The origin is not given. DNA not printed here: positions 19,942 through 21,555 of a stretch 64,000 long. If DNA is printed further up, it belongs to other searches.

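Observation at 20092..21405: DegT-family enzyme with Lys->His active site (3-dehydratase type) plus a Cys-rich insert.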

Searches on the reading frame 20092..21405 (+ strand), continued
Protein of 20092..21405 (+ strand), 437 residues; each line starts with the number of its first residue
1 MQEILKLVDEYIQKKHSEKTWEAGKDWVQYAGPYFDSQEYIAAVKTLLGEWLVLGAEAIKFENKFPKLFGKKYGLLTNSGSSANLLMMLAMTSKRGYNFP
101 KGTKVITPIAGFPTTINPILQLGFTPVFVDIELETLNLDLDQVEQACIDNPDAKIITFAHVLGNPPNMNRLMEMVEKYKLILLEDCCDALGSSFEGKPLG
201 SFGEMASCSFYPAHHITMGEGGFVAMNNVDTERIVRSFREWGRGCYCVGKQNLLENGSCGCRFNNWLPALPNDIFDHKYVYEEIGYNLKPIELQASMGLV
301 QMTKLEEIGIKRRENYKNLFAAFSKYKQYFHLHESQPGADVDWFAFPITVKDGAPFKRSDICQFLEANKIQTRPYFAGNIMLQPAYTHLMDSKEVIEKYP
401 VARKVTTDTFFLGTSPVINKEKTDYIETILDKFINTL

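Call 36: search_protein_families(library=pfam, proteins=[P0122, P0130, P0133, P0139, P0141, P0152, P0150, P0145, P0162, P0184], max_evalue=0.00001)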
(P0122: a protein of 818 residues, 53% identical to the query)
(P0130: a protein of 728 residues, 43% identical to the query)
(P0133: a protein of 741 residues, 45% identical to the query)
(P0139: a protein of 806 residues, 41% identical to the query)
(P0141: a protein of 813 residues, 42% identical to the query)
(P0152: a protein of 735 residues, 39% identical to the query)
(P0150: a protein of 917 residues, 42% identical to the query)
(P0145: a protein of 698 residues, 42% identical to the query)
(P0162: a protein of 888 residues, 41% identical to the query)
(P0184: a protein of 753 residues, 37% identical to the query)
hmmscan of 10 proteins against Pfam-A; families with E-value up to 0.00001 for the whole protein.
P0122 (818 aa): 4 families
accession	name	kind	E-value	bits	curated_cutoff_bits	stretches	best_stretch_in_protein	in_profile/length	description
PF01041.23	DegT_DnrJ_EryC1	-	2.7e-76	257.6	19.8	2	36-243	6-205/360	DegT/DnrJ/EryC1/StrS aminotransferase family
PF14890.11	Intein_splicing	-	6.5e-12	46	35.8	1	274-625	34-155/155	Intein splicing domain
PF14528.11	LAGLIDADG_3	-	1.9e-11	44.5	22.5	1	476-531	4-63/82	LAGLIDADG-like domain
PF07591.16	PT-HINT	-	2.6e-08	34.7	27.7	1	250-364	2-115/137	Pretoxin HINT domain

P0130 (728 aa): 5 families
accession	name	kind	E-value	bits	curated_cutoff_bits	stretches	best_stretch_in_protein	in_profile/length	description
PF01041.23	DegT_DnrJ_EryC1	-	5.4e-86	289.5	19.8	1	336-718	8-359/360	DegT/DnrJ/EryC1/StrS aminotransferase family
PF04321.23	RmlD_sub_bind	-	3.2e-64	217.2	27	1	1-273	1-270/287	RmlD substrate binding domain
PF01370.27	Epimerase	-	8.9e-26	91.2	20.9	1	3-208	1-228/240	NAD dependent epimerase/dehydratase family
PF16363.11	GDP_Man_Dehyd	-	4.2e-11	43.3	27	1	38-231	56-263/332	GDP-mannose 4,6 dehydratase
PF02719.21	Polysacc_synt_2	-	4.3e-08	33.1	20.2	1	41-141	61-149/293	Polysaccharide biosynthesis protein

P0133 (741 aa): 6 families
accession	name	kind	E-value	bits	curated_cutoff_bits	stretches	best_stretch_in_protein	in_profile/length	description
PF01041.23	DegT_DnrJ_EryC1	-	6.5e-85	285.9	19.8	1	348-728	6-358/360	DegT/DnrJ/EryC1/StrS aminotransferase family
PF04321.23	RmlD_sub_bind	-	7.2e-68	229.2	27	1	4-286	2-281/287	RmlD substrate binding domain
PF01370.27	Epimerase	-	2.2e-24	86.6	20.9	1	5-179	1-195/240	NAD dependent epimerase/dehydratase family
PF16363.11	GDP_Man_Dehyd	-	7.5e-10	39.2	27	1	6-145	1-165/332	GDP-mannose 4,6 dehydratase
PF02719.21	Polysacc_synt_2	-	8.9e-07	28.8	20.2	1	45-145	62-150/293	Polysaccharide biosynthesis protein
PF07993.18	NAD_binding_4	-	9.4e-06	25.4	20.1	0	53-166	83-211/258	Male sterility protein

P0139 (806 aa): 5 families
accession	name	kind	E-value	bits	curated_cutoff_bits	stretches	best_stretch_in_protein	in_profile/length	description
PF01041.23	DegT_DnrJ_EryC1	-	8.5e-89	298.7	19.8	1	45-429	4-359/360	DegT/DnrJ/EryC1/StrS aminotransferase family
PF01370.27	Epimerase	-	1.9e-32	113.1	20.9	1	486-732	1-240/240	NAD dependent epimerase/dehydratase family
PF16363.11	GDP_Man_Dehyd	-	5.9e-19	69.1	27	1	562-799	82-332/332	GDP-mannose 4,6 dehydratase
PF07993.18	NAD_binding_4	-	1.3e-06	28.2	20.1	0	568-670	97-209/258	Male sterility protein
PF01212.27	Beta_elim_lyase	-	8.6e-06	25.7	27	0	67-194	35-170/288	Beta-eliminating lyase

P0141 (813 aa): 2 families
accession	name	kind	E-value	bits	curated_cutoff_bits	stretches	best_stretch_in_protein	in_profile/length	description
PF01041.23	DegT_DnrJ_EryC1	-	7.6e-85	285.7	19.8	2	37-247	3-204/360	DegT/DnrJ/EryC1/StrS aminotransferase family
PF14528.11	LAGLIDADG_3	-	6.7e-10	39.5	22.5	1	478-565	3-82/82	LAGLIDADG-like domain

P0152 (735 aa): 6 families
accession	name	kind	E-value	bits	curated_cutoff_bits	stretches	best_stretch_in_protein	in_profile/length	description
PF01041.23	DegT_DnrJ_EryC1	-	1.4e-93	314.4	19.8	1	38-422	5-355/360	DegT/DnrJ/EryC1/StrS aminotransferase family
PF01370.27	Epimerase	-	1.3e-35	123.4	20.9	1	436-659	1-233/240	NAD dependent epimerase/dehydratase family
PF16363.11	GDP_Man_Dehyd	-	6.1e-20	72.4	27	1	437-730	1-332/332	GDP-mannose 4,6 dehydratase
PF01073.25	3Beta_HSD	-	2.9e-12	46.6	22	1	437-651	1-229/280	3-beta hydroxysteroid dehydrogenase/isomerase family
PF04321.23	RmlD_sub_bind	-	9.2e-08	31.9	27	1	436-579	3-131/287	RmlD substrate binding domain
PF02719.21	Polysacc_synt_2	-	4.1e-06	26.6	20.2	1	436-547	1-125/293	Polysaccharide biosynthesis protein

P0150 (917 aa): 3 families
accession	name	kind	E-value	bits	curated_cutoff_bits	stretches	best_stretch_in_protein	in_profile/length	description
PF01041.23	DegT_DnrJ_EryC1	-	2.4e-63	215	19.8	2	40-219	4-178/360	DegT/DnrJ/EryC1/StrS aminotransferase family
PF14890.11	Intein_splicing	-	5.8e-17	62.4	35.8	1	237-702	11-155/155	Intein splicing domain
PF14528.11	LAGLIDADG_3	-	6.1e-11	42.9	22.5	1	514-587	2-74/82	LAGLIDADG-like domain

P0145 (698 aa): 2 families
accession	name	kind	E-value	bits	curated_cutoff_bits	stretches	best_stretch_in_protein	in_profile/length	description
PF01041.23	DegT_DnrJ_EryC1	-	9.3e-77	259.1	19.8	2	453-686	147-357/360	DegT/DnrJ/EryC1/StrS aminotransferase family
PF14890.11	Intein_splicing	-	3.5e-06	27.3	35.8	1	237-452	59-155/155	Intein splicing domain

P0162 (888 aa): 3 families
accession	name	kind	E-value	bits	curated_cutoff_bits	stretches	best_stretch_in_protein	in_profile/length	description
PF01041.23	DegT_DnrJ_EryC1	-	2.1e-89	300.7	19.8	2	14-196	4-178/360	DegT/DnrJ/EryC1/StrS aminotransferase family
PF14890.11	Intein_splicing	-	3.8e-20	72.7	35.8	1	214-671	10-155/155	Intein splicing domain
PF14528.11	LAGLIDADG_3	-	2.6e-12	47.2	22.5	1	485-572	2-65/82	LAGLIDADG-like domain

P0184 (753 aa): 1 family
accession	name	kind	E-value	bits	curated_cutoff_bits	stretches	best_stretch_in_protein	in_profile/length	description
PF01041.23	DegT_DnrJ_EryC1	-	2.8e-63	214.8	19.8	1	360-743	5-359/360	DegT/DnrJ/EryC1/StrS aminotransferase family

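Call 44: get_annotated_region(hit=H4, flank=9000)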
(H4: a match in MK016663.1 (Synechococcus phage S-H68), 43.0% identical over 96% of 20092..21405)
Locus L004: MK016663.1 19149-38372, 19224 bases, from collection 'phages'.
description: Synechococcus phage S-H68, partial genome.
organism: Synechococcus phage S-H68 (NCBI taxid 2545436)
taxonomy: Viruses; Duplodnaviria; Heunggongvirae; Uroviricota; Caudoviricetes; Kyanoviridae
host: Synechococcus sp. LTWRED; source: -; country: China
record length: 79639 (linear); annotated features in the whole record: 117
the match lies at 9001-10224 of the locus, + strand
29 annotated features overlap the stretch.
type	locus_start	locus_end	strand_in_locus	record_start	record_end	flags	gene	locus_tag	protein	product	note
CDS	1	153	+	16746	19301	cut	-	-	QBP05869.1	baseplate wedge tail fiber connector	Phage baseplate wedge tail fiber connector (T4-like gp9)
CDS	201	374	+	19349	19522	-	-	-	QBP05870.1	hypothetical protein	-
CDS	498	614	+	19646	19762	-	-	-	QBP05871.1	hypothetical protein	-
CDS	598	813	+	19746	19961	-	-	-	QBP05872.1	hypothetical protein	-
CDS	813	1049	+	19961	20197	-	-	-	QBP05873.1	hypothetical protein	T4-like phage protein, T4 GC0250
CDS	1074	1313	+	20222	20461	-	-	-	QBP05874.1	hypothetical protein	-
CDS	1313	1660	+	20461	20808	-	-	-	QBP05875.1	hypothetical protein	-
CDS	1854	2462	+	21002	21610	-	-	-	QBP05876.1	hypothetical protein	-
CDS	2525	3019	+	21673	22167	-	-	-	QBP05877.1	glycerol-3-phosphate cytidylyltransferase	-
CDS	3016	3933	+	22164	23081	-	-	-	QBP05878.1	dTDP-glucose 4,6-dehydratase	-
CDS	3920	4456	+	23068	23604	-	-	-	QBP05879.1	dTDP-4-dehydrorhamnose 3,5-epimerase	-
CDS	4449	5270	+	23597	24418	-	-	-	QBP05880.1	NAD-dependent epimerase/dehydratase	-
CDS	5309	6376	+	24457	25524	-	-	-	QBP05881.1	UDP-glucose 4-epimerase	-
CDS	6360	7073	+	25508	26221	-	-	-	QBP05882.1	hypothetical protein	-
CDS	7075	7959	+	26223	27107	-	-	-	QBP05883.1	hypothetical protein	-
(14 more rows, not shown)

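Call 50: predict_structure(alignment_id=A1)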
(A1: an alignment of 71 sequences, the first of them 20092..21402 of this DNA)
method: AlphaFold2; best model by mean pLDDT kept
length: 437 residues; sequences in the alignment: 71
mean_pLDDT: 96.2   pTM: 0.93
mean pLDDT of the five models: 96.2, 95.9, 96.0, 95.9, 95.1
residues with pLDDT >= 90: 405; 70-90: 28; 50-70: 4; < 50: 0
segments of 3 or more residues with pLDDT < 50: none
pLDDT, mean of each block of 10 residues (from residue 1): 95 95 98 97 93 90 98 98 99 97 98 96 98 97 99 98 98 99 98 98 98 97 98 97 84 75 90 91 96 97 98 99 98 98 98 98 99 97 96 96 98 98 99 98
secondary structure, 60 per line:
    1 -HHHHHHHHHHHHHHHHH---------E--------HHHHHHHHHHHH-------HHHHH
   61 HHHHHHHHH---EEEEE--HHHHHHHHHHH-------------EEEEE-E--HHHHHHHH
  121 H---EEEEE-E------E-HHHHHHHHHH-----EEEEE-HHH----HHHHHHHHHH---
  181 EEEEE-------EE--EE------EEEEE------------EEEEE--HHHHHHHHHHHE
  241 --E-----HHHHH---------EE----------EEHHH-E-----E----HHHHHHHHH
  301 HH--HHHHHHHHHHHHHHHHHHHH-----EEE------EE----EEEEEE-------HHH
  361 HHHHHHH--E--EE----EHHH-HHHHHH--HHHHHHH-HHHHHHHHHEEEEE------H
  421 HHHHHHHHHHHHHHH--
elements in order: H2-18 H37-48 H56-69 E73-77 H80-90 E104-108 H113-121 E125-129 H140-149 E155-159 H168-177 E181-185 E205-209 E222-226 H229-239 H249-253 H292-302 H305-324 E330-332 E345-350 H358-367 H384-389 H392-398 H400-408 E409-413 H420-435

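Call 53: find_related_loci(query=window:20092-21402:+, collection=viral_contigs, flank=10000)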
Query window:20092-21402:+ (437 aa) in viral_contigs; peptide patterns used: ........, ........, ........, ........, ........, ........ (x = any residue, [..] = any of these).
68 stretches matched a pattern; 55 encode a relative of the query (tblastn E <= 1e-3); 52 distinct loci.
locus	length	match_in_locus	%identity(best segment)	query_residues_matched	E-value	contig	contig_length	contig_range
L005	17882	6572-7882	93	1-437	0e+0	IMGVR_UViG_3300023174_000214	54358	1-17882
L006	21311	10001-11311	93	1-437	0e+0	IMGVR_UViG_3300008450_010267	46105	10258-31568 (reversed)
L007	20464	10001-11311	91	1-437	0e+0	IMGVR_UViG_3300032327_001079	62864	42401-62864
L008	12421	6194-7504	91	1-437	0e+0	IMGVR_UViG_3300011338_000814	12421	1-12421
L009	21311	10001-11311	91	1-437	0e+0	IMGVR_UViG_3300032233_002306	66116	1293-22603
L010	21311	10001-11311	90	1-437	0e+0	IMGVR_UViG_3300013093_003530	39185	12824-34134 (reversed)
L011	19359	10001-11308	90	2-437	0e+0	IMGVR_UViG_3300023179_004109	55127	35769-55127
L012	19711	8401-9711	91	1-437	0e+0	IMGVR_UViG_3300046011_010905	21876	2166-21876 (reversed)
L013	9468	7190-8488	90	2-434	0e+0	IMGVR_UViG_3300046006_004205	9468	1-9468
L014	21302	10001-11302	88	1-434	0e+0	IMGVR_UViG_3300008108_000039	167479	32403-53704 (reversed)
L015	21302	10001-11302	88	1-434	0e+0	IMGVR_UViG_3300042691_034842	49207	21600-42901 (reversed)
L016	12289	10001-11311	86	1-437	0e+0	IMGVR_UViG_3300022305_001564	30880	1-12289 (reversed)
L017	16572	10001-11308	86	2-437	0e+0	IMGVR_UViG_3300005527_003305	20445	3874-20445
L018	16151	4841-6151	86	1-437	0e+0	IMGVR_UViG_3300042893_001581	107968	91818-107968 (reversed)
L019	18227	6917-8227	86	1-437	0e+0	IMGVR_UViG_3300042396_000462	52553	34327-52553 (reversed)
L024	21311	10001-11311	85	1-437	0e+0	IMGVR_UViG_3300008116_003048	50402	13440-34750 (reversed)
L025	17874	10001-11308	86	2-437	0e+0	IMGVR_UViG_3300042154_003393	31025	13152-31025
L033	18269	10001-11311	83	1-437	0e+0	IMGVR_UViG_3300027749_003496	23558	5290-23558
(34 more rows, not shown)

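Call 54: fold_search(model_id=the predicted structure, library=pdb)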
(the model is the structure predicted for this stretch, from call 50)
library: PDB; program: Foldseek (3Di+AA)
matches with E <= 10: 1913; with E <= 0.001: 1246
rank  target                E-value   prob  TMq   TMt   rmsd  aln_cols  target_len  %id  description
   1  3bcx_A                3.0e-48  1.00  0.88  0.91   2.9       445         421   38  E1 Dehydrase (released 2007-11-27)
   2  3bb8_A                1.2e-46  1.00  0.89  0.93   2.0       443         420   37  E1 Dehydrase H220K Mutant (released 2008-09-16)
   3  3bcx_B                3.8e-46  1.00  0.87  0.91   3.3       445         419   38  E1 Dehydrase (released 2007-11-27)
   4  2gms_A                5.8e-36  1.00  0.79  0.89   3.7       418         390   26  E coli GDP-4-keto-6-deoxy-D-mannose-3-dehydratase with bound hydrated PLP (released 2006-09-05)
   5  3b8x_A                7.0e-36  1.00  0.79  0.89   3.7       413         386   26  Crystal structure of GDP-4-keto-6-deoxymannose-3-dehydratase (ColD) H188N mutant with bound GDP-perosamine (released 2007-11-27)
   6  3gr9_G                2.1e-35  1.00  0.78  0.87   4.0       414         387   26  Crystal structure of ColD H188K S187N (released 2009-06-16)
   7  2gms_B                3.5e-35  1.00  0.79  0.88   3.6       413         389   26  E coli GDP-4-keto-6-deoxy-D-mannose-3-dehydratase with bound hydrated PLP (released 2006-09-05)
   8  3gr9_C                3.5e-35  1.00  0.78  0.87   3.7       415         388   26  Crystal structure of ColD H188K S187N (released 2009-06-16)
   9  3gr9_A                4.7e-35  1.00  0.77  0.88   3.7       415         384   26  Crystal structure of ColD H188K S187N (released 2009-06-16)
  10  3b8x_B                6.9e-35  1.00  0.78  0.88   4.1       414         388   26  Crystal structure of GDP-4-keto-6-deoxymannose-3-dehydratase (ColD) H188N mutant with bound GDP-perosamine (released 2007-11-27)
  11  3gr9_F                9.9e-35  1.00  0.79  0.88   3.7       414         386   26  Crystal structure of ColD H188K S187N (released 2009-06-16)
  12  3gr9_B                1.3e-34  1.00  0.78  0.88   3.6       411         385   26  Crystal structure of ColD H188K S187N (released 2009-06-16)
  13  2r0t_A                1.6e-34  1.00  0.78  0.88   3.7       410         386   26  Crystal structure of GDP-4-keto-6-deoxymannose-3-dehydratase with a trapped PLP-glutamate geminal diamine (released 2007-12-18)
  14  3gr9_D                3.2e-34  1.00  0.77  0.88   3.9       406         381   26  Crystal structure of ColD H188K S187N (released 2009-06-16)
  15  3dr4_D                2.6e-33  1.00  0.79  0.93   2.6       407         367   23  GDP-perosamine synthase K186A mutant from Caulobacter crescentus with bound sugar ligand (released 2008-10-14)
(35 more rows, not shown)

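Call 58: find_encoding_contigs(protein=P0121, flank=8000, max_places=3)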
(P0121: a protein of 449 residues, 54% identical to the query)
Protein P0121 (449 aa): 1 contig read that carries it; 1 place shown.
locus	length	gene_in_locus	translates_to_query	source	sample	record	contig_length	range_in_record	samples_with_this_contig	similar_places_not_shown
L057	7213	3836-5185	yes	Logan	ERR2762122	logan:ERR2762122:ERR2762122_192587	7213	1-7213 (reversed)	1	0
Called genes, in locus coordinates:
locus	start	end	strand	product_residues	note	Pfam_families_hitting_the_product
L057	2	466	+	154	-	?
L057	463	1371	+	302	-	PF13524:Glyco_trans_1_2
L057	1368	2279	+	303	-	PF13524:Glyco_trans_1_2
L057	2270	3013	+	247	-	PF00535:Glycos_transf_2, PF10111:Glyco_tranf_2_2 (weak), PF13641:Glyco_tranf_2_3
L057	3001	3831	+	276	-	PF01370:Epimerase, PF04321:RmlD_sub_bind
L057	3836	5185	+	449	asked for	PF01041:DegT_DnrJ_EryC1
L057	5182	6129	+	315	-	PF01073:3Beta_HSD, PF01370:Epimerase, PF04321:RmlD_sub_bind, PF16363:GDP_Man_Dehyd, PF07993:NAD_binding_4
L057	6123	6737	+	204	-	PF00456:Transketolase_N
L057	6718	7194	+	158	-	PF02779:Transket_pyr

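Call 59: find_encoding_contigs(protein=P0128, flank=8000, max_places=3)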
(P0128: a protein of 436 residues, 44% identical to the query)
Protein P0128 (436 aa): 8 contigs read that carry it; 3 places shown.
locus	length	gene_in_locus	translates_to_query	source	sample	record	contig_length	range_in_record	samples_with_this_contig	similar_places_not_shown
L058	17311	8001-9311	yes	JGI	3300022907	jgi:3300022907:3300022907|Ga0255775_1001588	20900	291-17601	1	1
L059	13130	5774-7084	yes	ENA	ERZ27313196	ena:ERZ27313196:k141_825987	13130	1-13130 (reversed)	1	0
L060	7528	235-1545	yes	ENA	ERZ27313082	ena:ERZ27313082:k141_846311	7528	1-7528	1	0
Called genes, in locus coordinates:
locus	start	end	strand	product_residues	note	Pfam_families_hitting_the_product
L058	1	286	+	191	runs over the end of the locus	?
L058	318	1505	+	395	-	PF03721:UDPG_MGDP_dh_N, PF00984:UDPG_MGDP_dh, PF03720:UDPG_MGDP_dh_C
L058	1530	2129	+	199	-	PF01583:APS_kinase, PF13671:AAA_33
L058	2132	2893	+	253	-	PF00459:Inositol_P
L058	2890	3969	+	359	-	PF01073:3Beta_HSD, PF01370:Epimerase, PF02719:Polysacc_synt_2, PF04321:RmlD_sub_bind, PF16363:GDP_Man_Dehyd, PF07993:NAD_binding_4 (weak)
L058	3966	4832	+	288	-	PF00483:NTP_transferase, PF12804:NTP_transf_3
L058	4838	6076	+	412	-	-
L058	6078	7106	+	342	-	-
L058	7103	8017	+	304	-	PF01370:Epimerase, PF16363:GDP_Man_Dehyd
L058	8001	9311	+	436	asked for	PF01041:DegT_DnrJ_EryC1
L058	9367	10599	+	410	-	-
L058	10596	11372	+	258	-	PF00483:NTP_transferase, PF12804:NTP_transf_3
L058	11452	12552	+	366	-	PF01073:3Beta_HSD, PF01370:Epimerase, PF02719:Polysacc_synt_2, PF04321:RmlD_sub_bind, PF16363:GDP_Man_Dehyd, PF07993:NAD_binding_4 (weak)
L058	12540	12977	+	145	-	-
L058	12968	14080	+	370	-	PF00155:Aminotran_1_2 (weak), PF01041:DegT_DnrJ_EryC1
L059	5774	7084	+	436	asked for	PF01041:DegT_DnrJ_EryC1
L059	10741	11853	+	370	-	PF00155:Aminotran_1_2 (weak), PF01041:DegT_DnrJ_EryC1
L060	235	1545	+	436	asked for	PF01041:DegT_DnrJ_EryC1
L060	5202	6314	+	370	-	PF00155:Aminotran_1_2 (weak), PF01041:DegT_DnrJ_EryC1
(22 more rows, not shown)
